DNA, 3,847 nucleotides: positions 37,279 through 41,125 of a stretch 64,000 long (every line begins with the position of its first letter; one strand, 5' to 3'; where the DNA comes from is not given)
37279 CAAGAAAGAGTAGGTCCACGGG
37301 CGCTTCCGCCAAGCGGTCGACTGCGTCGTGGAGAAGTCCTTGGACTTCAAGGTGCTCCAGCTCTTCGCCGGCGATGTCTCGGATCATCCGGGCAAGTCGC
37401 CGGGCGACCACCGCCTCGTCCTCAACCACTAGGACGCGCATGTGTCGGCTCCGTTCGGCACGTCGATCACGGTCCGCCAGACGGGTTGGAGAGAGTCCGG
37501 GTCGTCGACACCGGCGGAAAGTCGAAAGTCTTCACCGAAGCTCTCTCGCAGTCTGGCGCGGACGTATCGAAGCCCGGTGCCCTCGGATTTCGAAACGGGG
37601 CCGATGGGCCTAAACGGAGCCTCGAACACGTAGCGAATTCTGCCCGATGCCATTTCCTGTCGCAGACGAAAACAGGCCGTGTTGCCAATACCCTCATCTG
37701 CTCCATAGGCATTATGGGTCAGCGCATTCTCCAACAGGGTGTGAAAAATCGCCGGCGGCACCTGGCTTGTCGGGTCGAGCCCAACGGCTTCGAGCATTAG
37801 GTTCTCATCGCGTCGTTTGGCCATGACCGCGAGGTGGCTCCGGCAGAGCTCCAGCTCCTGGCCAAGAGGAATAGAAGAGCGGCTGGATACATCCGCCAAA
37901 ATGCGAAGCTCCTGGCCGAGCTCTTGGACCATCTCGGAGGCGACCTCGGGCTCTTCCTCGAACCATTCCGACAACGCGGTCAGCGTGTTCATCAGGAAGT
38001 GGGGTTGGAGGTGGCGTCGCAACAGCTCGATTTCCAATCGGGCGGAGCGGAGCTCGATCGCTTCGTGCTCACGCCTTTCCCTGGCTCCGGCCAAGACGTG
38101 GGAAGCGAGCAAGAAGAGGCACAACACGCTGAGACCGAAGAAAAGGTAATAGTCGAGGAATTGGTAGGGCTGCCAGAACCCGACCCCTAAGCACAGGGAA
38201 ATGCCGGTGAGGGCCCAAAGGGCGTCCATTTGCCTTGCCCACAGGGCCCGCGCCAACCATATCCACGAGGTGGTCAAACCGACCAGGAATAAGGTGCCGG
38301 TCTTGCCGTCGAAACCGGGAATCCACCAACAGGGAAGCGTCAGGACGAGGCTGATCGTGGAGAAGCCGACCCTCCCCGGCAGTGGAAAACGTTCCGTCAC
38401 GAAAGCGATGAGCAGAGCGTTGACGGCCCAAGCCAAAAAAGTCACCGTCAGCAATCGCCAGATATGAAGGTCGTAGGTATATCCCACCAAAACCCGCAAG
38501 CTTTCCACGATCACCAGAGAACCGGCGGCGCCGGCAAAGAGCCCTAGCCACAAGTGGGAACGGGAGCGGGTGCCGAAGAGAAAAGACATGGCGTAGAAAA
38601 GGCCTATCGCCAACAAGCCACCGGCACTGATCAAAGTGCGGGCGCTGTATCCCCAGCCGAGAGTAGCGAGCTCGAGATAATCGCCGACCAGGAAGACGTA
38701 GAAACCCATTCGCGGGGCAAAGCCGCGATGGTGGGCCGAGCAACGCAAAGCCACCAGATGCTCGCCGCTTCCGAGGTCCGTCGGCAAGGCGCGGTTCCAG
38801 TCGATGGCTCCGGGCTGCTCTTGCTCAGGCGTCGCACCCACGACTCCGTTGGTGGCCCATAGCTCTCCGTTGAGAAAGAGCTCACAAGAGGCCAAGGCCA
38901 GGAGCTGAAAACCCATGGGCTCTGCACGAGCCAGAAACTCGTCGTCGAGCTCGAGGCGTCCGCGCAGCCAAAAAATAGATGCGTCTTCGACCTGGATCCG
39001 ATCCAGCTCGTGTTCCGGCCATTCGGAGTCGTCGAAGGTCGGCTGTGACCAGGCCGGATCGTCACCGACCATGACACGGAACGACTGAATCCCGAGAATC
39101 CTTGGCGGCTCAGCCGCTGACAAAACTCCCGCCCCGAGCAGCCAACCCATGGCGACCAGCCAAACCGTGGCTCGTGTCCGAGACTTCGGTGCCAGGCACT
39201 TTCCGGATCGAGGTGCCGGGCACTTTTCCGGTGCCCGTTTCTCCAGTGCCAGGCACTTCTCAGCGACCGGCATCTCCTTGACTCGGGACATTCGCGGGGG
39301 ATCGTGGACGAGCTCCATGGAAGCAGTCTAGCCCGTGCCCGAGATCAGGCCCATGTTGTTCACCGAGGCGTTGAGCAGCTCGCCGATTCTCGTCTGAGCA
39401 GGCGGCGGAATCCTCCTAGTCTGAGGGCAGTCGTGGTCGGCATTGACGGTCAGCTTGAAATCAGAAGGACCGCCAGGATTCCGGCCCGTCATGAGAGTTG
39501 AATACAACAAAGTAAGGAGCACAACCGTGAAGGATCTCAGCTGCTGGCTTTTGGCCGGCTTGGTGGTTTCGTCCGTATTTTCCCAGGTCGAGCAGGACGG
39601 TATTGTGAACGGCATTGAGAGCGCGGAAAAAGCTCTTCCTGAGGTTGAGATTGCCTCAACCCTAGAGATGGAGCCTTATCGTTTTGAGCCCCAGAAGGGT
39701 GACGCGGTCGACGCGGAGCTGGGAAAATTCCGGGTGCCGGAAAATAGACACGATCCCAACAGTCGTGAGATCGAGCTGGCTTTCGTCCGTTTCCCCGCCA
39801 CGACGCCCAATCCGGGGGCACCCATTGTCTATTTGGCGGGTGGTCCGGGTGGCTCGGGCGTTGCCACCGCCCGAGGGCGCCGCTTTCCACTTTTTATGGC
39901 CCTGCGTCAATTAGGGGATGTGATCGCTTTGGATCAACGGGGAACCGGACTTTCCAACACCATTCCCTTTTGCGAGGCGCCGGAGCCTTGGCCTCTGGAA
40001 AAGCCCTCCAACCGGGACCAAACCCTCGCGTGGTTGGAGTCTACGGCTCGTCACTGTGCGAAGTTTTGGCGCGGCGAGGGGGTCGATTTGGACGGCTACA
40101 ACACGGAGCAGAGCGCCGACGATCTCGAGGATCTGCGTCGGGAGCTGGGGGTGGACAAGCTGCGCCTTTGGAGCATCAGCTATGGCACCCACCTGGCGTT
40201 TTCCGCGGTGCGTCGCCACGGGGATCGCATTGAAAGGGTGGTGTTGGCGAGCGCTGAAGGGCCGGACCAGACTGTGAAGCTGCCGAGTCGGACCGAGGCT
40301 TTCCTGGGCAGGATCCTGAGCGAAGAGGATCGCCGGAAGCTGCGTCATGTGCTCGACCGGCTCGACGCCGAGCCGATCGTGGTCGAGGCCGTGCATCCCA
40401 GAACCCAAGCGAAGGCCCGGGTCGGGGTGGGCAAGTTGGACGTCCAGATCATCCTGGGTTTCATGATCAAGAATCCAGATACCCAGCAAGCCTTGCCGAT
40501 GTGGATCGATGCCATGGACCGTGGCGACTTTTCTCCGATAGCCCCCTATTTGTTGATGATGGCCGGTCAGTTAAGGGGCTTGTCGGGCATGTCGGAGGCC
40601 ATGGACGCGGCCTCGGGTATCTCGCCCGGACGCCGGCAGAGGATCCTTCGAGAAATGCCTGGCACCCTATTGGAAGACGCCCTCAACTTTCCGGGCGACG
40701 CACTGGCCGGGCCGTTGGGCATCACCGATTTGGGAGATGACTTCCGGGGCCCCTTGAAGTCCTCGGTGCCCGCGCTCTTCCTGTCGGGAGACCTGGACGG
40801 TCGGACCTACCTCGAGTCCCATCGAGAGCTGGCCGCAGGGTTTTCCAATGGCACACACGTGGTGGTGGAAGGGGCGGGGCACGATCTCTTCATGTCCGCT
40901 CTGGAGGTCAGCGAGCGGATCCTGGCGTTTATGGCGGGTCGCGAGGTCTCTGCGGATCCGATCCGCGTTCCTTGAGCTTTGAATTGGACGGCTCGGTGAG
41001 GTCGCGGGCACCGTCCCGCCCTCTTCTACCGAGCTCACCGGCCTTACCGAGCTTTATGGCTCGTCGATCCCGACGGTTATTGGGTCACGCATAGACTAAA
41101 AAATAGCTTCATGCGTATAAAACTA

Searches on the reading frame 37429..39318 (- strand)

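Call 77: search_protein_families(library=pfam, proteins=[window:37429-39318:-], max_evalue=0.0001)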
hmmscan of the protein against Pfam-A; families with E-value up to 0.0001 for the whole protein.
window:37429-39318:- (629 aa): 1 family
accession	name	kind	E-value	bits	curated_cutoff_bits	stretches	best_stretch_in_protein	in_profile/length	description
PF06580.19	His_kinase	-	4.6e-14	52.9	25.2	1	429-506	2-80/81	Histidine kinase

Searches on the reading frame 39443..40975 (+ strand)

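Call 77: search_protein_families(library=pfam, proteins=[window:39443-40975:+], max_evalue=0.0001)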
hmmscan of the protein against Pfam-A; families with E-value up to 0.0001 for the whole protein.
window:39443-40975:+ (510 aa): 2 families
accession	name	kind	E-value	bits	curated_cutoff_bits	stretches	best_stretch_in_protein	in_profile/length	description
PF00561.26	Abhydrolase_1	-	1.1e-14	55.1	25.8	1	127-275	2-111/245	alpha/beta hydrolase fold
PF08386.16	Abhydrolase_4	-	2.9e-05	24.5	21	1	439-484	32-77/103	TAP-like protein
